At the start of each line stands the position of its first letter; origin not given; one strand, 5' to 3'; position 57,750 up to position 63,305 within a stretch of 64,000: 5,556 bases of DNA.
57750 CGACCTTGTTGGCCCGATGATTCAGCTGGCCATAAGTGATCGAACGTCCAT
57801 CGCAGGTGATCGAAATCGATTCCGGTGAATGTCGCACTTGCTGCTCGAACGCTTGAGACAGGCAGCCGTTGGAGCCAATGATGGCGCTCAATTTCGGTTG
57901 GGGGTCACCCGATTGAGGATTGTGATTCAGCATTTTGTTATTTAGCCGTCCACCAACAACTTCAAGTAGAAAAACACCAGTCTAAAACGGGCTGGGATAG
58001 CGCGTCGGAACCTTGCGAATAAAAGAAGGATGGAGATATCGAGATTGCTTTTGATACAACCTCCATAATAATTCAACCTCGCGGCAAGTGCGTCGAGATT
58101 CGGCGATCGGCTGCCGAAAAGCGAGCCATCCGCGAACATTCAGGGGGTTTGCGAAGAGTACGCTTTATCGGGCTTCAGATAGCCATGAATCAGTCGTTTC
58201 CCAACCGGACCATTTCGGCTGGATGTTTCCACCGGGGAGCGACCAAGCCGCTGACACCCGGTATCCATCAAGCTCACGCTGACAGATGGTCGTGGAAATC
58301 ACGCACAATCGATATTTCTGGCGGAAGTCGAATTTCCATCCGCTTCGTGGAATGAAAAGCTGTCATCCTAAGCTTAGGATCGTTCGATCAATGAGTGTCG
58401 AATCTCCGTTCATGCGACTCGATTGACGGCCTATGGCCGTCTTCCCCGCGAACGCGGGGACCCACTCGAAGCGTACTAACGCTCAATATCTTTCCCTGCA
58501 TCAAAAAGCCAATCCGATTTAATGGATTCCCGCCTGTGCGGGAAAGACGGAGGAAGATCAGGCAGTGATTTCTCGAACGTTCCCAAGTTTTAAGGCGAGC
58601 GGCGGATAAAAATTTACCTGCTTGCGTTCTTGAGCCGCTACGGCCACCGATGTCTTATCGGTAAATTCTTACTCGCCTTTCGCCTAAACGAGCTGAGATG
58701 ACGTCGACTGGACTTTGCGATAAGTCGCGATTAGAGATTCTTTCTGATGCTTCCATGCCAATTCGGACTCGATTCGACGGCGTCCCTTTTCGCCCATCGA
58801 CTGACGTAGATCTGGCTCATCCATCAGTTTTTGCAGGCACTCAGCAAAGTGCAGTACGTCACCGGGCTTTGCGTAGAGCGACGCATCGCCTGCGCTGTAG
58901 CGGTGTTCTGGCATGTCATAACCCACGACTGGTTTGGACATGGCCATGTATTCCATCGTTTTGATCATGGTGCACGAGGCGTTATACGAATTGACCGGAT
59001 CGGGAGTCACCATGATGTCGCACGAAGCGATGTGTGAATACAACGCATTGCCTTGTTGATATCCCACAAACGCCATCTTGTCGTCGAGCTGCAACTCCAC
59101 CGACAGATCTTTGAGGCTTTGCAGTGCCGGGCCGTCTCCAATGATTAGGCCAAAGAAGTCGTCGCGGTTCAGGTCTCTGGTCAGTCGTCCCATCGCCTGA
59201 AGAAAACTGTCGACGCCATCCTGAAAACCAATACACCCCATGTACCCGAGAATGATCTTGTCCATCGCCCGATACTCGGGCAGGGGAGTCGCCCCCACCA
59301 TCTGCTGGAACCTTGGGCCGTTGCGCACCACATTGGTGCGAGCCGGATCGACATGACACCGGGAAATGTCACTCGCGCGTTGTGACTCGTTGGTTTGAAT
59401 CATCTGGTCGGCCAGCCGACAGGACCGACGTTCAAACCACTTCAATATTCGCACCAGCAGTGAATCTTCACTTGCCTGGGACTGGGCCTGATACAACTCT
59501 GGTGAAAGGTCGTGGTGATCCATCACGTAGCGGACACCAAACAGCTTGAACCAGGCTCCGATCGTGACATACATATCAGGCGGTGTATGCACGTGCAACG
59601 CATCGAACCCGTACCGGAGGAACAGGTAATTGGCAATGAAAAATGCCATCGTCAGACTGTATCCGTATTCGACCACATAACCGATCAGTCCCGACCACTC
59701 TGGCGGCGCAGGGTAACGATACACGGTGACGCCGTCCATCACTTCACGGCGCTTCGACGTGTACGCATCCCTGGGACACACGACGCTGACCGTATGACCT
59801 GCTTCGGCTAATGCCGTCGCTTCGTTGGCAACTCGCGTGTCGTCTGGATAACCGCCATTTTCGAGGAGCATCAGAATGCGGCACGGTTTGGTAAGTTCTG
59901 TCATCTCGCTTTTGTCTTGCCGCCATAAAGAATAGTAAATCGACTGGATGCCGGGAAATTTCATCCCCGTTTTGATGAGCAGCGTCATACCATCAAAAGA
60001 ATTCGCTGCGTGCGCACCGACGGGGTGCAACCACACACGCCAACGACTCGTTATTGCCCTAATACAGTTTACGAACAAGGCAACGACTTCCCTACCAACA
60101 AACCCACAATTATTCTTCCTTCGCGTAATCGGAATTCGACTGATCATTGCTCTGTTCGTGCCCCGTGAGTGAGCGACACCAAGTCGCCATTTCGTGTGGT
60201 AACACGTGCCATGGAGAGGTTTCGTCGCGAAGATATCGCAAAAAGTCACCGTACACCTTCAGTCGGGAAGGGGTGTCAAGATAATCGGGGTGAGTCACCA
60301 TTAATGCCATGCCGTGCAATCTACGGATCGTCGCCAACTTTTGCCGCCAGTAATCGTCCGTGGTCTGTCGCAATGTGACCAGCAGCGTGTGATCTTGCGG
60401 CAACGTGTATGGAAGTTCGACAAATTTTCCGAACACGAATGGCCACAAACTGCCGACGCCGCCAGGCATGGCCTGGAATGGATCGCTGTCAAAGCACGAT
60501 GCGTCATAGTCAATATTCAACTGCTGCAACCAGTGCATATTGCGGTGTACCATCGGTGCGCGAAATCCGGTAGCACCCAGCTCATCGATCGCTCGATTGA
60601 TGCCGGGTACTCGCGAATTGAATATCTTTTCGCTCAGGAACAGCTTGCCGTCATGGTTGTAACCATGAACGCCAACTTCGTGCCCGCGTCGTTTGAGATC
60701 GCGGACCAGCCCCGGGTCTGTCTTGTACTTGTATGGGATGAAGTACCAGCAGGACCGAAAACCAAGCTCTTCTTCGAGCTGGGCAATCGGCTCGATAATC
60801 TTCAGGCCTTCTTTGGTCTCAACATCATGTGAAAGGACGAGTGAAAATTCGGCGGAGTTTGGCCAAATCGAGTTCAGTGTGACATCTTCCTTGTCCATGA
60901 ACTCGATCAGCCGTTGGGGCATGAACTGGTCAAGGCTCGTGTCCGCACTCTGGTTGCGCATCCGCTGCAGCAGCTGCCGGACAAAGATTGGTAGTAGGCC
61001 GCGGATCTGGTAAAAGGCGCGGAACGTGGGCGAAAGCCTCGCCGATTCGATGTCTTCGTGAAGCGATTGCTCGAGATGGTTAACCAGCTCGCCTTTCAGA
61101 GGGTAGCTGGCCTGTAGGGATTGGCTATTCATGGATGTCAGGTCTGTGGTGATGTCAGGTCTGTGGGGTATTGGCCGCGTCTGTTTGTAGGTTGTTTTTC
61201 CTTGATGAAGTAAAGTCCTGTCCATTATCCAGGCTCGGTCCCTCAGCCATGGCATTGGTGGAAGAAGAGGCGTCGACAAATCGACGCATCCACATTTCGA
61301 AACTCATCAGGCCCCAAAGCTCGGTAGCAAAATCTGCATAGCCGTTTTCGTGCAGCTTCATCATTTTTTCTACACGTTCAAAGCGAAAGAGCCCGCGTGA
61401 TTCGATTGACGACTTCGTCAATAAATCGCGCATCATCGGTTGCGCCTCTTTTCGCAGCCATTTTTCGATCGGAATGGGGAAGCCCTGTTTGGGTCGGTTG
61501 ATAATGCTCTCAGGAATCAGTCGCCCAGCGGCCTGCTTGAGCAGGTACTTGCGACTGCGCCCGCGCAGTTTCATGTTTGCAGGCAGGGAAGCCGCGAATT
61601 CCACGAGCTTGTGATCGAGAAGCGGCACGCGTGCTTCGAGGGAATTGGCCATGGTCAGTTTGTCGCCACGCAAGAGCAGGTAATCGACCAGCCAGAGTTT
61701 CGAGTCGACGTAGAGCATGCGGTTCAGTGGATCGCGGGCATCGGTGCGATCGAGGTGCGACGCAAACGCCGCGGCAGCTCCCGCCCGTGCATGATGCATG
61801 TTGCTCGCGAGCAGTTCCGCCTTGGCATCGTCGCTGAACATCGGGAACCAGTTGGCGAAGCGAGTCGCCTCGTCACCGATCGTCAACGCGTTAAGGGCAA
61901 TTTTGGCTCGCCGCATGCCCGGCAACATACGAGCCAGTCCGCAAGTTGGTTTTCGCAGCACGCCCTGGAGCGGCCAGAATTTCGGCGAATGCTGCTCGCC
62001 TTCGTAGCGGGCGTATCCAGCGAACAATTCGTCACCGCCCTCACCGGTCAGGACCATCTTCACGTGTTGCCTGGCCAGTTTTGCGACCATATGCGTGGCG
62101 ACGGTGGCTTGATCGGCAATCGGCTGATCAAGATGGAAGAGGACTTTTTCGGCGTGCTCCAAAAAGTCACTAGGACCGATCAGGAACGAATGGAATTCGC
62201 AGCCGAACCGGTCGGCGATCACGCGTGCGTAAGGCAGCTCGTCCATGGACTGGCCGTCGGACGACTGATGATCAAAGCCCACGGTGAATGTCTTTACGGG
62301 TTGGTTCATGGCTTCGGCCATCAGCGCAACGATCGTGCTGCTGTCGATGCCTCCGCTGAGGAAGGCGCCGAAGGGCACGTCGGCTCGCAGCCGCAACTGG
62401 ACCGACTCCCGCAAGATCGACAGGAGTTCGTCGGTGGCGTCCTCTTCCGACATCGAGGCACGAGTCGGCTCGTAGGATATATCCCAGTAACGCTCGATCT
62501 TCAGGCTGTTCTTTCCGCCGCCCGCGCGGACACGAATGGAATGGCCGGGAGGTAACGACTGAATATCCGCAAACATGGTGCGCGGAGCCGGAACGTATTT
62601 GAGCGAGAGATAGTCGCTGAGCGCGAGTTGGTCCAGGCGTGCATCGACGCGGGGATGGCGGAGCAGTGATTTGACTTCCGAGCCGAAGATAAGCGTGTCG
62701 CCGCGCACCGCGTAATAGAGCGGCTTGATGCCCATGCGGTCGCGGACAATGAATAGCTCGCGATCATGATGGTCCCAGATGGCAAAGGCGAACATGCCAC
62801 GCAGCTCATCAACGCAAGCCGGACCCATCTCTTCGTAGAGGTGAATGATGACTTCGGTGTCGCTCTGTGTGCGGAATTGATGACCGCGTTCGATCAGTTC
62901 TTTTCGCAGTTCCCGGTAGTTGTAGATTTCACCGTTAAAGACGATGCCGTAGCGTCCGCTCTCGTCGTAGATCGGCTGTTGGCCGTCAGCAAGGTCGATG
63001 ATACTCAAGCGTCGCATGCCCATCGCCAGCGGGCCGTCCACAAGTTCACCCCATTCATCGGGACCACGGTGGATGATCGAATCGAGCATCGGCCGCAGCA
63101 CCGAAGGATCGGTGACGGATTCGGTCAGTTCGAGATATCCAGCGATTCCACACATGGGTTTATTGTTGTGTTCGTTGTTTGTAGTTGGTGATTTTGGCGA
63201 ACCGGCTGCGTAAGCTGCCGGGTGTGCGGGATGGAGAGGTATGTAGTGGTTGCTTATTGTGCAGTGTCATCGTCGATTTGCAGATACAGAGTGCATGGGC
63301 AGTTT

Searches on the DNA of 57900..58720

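Call 69: search_rna_families(source=window, start=57900, end=58720, threshold=evalue, max_evalue=1)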
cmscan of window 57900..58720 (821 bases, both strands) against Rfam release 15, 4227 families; matches with E-value up to 1: 0.
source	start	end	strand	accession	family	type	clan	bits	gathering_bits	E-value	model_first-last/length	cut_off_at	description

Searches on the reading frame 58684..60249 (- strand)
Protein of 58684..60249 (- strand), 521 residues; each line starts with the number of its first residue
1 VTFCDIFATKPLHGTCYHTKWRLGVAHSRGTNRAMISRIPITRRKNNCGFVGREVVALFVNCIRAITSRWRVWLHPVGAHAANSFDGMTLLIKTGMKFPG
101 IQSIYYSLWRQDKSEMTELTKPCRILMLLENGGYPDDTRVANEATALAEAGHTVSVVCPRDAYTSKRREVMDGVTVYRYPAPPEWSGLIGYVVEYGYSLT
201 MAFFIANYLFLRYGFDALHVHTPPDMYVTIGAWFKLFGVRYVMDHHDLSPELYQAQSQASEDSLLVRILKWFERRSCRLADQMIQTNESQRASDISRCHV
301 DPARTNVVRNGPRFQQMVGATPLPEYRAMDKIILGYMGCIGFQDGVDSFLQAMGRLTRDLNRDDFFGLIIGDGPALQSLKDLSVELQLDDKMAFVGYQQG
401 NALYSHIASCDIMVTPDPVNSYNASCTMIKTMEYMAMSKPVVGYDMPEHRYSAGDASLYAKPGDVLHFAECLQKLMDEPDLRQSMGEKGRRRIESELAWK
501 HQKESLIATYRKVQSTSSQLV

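Call 6: search_protein_families(library=pfam, proteins=[window:58684-60249:-])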
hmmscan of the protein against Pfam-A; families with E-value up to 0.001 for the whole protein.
window:58684-60249:- (521 aa): 5 families
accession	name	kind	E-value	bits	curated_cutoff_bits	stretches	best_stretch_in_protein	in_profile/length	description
PF13579.12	Glyco_trans_4_4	-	2.3e-20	74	29.7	1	138-311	5-158/158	Glycosyl transferase 4-like domain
PF00534.26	Glycos_transf_1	-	1.7e-18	67.2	26.4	1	329-492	13-172/172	Glycosyl transferases group 1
PF13692.12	Glyco_trans_1_4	-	9.2e-17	62.1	27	1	333-477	3-141/142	Glycosyl transferases group 1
PF13439.12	Glyco_transf_4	-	1.9e-16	61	28.5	1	138-311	6-165/170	Glycosyltransferase Family 4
PF13524.12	Glyco_trans_1_2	-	3.8e-06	27.3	25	1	393-506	30-142/144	Glycosyl transferase-like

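Call 7: search_protein_families(library=ncbifam, proteins=[window:58684-60249:-], max_evalue=0.01)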
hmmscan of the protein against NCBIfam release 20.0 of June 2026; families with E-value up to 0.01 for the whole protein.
window:58684-60249:- (521 aa): 19 families
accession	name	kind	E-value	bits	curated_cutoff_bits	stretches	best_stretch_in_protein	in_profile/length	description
TIGR04063.1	stp3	hypoth_equivalog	2.5e-19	69.4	442.05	1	152-513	33-395/397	TIGR04063 family PEP-CTERM/XrtA system glycosyltransferase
TIGR02149.1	glgA_Coryne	subfamily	5.4e-11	42.2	302.4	1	214-513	83-390/391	glycogen synthase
NF038298.1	EPS_HpsO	equivalog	3.7e-10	39.1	575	1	330-512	200-386/388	hormogonium polysaccharide biosynthesis glycosyltransferase HpsO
TIGR03449.1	mycothiol_MshA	equivalog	5e-10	38.8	462.5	1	237-513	124-403/406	D-inositol-3-phosphate glycosyltransferase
NF041876.1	EPS_EpsE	equivalog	5.5e-09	35.7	400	1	342-501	225-384/389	exopolysaccharide biosynthesis GT4 family glycosyltransferase EpsE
TIGR03999.1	thiol_BshA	equivalog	9.1e-08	31.4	273.7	1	368-513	233-373/375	N-acetyl-alpha-D-glucosaminyl L-malate synthase BshA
NF007640.0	PRK10307.1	subfamily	1.9e-07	30.3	276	1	262-511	154-405/411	WcaI family glycosyltransferase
TIGR03088.1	stp2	hypoth_equivalog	2.8e-07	29.9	409.05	1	298-512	155-372/374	TIGR03088 family PEP-CTERM/XrtA system glycosyltransferase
NF047676.1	TeichurnBiosyTuaH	equivalog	8.2e-07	28.2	550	1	267-501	146-375/384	teichuronic acid biosynthesis protein TuaH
NF041879.1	EPS_EpsH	equivalog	1.7e-06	27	800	1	369-516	272-419/431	exopolysaccharide biosynthesis glycosyltransferase EpsH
NF047684.1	TeichurnBiosyTuaC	equivalog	2.7e-05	23.3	550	1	329-514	217-390/391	teichuronic acid biosynthesis protein TuaC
NF053787.1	GlcN_PG_synth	equivalog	4.5e-05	22.5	480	1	397-514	249-360/361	N-acetylglucosaminyl phosphatidylglycerol synthase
TIGR03087.1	stp1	hypoth_equivalog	5.9e-05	22.4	316.65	1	407-508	295-392/397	TIGR03087 family PEP-CTERM/XrtA system glycosyltransferase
NF038295.1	EPS_HpsP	equivalog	0.00016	20.9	550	1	330-513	206-387/388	hormogonium polysaccharide biosynthesis glycosyltransferase HpsP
NF041010.1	glycosy_Agl16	equivalog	0.00047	19.1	575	0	267-506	121-344/352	glycosylation protein Agl16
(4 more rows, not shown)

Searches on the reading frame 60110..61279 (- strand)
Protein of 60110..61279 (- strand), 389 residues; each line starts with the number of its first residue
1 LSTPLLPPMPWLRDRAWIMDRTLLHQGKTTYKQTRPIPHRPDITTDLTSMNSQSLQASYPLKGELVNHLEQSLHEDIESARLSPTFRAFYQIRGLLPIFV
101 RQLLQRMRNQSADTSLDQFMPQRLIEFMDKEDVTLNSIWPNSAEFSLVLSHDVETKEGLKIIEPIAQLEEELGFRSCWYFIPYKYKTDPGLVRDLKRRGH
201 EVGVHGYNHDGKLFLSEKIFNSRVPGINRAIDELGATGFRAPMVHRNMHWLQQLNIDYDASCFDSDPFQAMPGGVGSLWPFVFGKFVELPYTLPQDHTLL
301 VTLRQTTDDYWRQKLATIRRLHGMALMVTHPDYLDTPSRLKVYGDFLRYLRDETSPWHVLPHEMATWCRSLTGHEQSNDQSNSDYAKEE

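Call 16: search_protein_families(library=pfam, proteins=[window:60110-61279:-])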
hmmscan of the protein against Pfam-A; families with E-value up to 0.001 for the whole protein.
window:60110-61279:- (389 aa): 2 families
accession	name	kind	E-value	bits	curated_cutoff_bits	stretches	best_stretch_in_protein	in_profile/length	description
PF01522.26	Polysacc_deac_1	-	5.9e-05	23.5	23.1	1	170-235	29-94/124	Polysaccharide deacetylase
PF10096.14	DUF2334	-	0.00079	19.5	26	0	147-212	3-79/203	Uncharacterized protein conserved in bacteria (DUF2334)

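Call 44: search_protein_families(library=ncbifam, proteins=[window:60110-61279:-], max_evalue=0.01)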
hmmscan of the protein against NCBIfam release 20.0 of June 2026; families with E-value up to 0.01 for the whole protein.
window:60110-61279:- (389 aa): 2 families
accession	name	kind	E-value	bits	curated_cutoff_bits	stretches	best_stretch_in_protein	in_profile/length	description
TIGR03006.1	pepcterm_polyde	equivalog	1.9e-06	27.2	276.2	1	162-253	36-132/272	XrtA system polysaccharide deacetylase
TIGR02764.1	spore_ybaN_pdaB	equivalog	0.005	16.6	237.4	1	164-252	23-114/191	polysaccharide deacetylase family sporulation protein PdaB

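Call 47: search_solved_structures(query=window:60110-61279:-, max_evalue=1)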
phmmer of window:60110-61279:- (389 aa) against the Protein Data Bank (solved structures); distinct sequences matched with E-value up to 1: 5.
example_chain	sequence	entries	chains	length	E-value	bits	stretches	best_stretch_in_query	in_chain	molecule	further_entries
3rxz_A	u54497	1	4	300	4.5e-10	42.5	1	179-350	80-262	Polysaccharide deacetylase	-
3qbu_A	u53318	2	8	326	0.0043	19.5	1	173-243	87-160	Putative uncharacterized protein | peptidoglycan deacetylase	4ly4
2y8u_A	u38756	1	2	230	0.21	13.9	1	174-252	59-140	CHITIN DEACETYLASE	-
5zns_A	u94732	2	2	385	0.23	13.8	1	177-217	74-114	chitin deacetylase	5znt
7bly_A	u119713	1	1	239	0.34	13.3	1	167-216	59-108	Aspergillus niger contig An12c0130, genomic contig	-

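Call 73: find_related_loci(query=A3, collection=metagenome_contigs, flank=7000)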
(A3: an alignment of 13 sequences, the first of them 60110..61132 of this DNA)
Query A3 (340 aa) in metagenome_contigs; peptide patterns used: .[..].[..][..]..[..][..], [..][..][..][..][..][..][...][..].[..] (x = any residue, [..] = any of these).
600 stretches matched a pattern (row limit reached: there are more); 525 encode a relative of the query (tblastn E <= 1e-3); the best 80 are kept; 80 distinct loci.
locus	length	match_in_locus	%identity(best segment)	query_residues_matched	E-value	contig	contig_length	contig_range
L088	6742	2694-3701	53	10-339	2e-120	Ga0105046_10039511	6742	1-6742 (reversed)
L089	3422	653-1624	53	2-320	5e-115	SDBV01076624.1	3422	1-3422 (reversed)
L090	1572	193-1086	53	23-320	2e-115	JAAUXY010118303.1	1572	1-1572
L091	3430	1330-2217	53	23-318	3e-108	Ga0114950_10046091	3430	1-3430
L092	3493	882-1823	54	12-320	4e-106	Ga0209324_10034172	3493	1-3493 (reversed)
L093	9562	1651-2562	45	32-321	3e-81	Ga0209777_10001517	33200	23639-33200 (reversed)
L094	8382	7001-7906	42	32-320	6e-78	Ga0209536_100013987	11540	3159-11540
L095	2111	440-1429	41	8-321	2e-80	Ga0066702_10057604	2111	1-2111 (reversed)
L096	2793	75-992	44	29-321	1e-78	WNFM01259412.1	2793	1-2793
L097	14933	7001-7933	41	33-330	5e-76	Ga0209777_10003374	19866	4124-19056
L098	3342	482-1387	40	33-321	4e-76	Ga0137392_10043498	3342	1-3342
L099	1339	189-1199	38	5-320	3e-80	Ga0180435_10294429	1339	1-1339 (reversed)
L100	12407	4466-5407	39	38-338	5e-75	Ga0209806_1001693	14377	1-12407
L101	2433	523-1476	40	16-320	2e-76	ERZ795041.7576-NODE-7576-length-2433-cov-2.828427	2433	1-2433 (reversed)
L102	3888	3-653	51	104-320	6e-73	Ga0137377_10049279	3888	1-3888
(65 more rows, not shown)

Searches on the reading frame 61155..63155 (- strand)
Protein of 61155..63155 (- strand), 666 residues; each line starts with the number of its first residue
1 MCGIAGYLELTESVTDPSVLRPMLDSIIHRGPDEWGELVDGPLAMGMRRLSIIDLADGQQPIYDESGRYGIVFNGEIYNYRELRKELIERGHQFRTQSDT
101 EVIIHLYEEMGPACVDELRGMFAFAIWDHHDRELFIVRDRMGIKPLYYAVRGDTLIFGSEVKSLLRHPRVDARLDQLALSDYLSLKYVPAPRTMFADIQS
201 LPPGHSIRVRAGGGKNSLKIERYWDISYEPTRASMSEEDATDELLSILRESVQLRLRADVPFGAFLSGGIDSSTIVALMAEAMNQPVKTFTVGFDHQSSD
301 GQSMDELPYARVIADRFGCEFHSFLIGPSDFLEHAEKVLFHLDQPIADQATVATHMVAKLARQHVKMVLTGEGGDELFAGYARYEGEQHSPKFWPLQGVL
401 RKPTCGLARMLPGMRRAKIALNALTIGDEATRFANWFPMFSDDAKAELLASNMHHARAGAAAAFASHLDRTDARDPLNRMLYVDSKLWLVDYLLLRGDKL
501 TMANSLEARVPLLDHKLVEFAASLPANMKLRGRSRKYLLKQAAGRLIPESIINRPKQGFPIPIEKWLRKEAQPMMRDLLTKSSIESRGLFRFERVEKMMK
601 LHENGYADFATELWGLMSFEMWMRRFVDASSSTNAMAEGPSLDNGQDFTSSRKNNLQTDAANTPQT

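Call 6: search_protein_families(library=pfam, proteins=[window:61155-63155:-])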
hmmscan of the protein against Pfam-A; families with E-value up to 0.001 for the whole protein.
window:61155-63155:- (666 aa): 5 families
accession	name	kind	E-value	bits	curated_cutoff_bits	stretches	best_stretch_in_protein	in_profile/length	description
PF00733.27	Asn_synthase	-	2.2e-103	347.1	21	1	244-624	2-354/354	Asparagine synthase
PF13537.11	GATase_7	-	5e-51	172.3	25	1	48-165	2-122/123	Glutamine amidotransferase domain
PF13522.11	GATase_6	-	8.2e-45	152.4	27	1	34-160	3-130/130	Glutamine amidotransferase domain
PF12481.13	DUF3700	-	9.1e-05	22.5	27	1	112-163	119-174/228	Aluminium induced protein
PF02540.23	NAD_synthase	-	0.00047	19.8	21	1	245-410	6-165/242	NAD synthase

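Call 7: search_protein_families(library=ncbifam, proteins=[window:61155-63155:-], max_evalue=0.01)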
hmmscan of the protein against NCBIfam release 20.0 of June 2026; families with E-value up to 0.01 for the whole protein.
window:61155-63155:- (666 aa): 12 families
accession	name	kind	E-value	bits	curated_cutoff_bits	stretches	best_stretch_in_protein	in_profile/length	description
TIGR03108.1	eps_aminotran_1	hypoth_equivalog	4.4e-184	613.7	816.9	1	1-625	1-627/628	XrtA/PEP-CTERM system amidotransferase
TIGR01536.1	asn_synth_AEB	equivalog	4.9e-159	530.6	267.1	1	2-559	1-517/517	asparagine synthase (glutamine-hydrolyzing)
TIGR03104.1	trio_amidotrans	equivalog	1.6e-150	502.1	570.1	2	1-384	1-383/589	N-acetylglutaminylglutamine amidotransferase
NF006949.0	PRK09431.1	equivalog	1.6e-98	330.6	499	3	1-166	1-167/554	asparagine synthase B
NF033535.1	lass_lactam_cya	exception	2.4e-79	267.6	525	2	1-378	1-376/668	lasso peptide isopeptide bond-forming cyclase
NF033561.1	macrolact_Ik_Al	subfamily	4.3e-27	94.9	300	1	123-379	82-332/561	albusnodin/ikarugamycin family macrolactam cyclase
NF001484.0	PRK00331.1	subfamily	4.3e-14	51.8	381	1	61-174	87-208/601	isomerizing glutamine--fructose-6-phosphate transaminase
TIGR01135.1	glmS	equivalog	1.3e-13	50.4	418.05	1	61-171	86-204/607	glutamine--fructose-6-phosphate transaminase (isomerizing)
TIGR01134.1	purF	equivalog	6.1e-12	45.6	350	1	59-161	84-196/432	amidophosphoribosyltransferase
TIGR00552.1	nadE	equivalog_domain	0.00016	21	63.65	1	239-408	4-171/251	NAD(+) synthase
NF010587.0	PRK13980.1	equivalog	0.0012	18.1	255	1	235-328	9-96/267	NAD+ synthase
NF010588.0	PRK13981.1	equivalog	0.006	15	479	1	266-384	292-411/546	NAD+ synthase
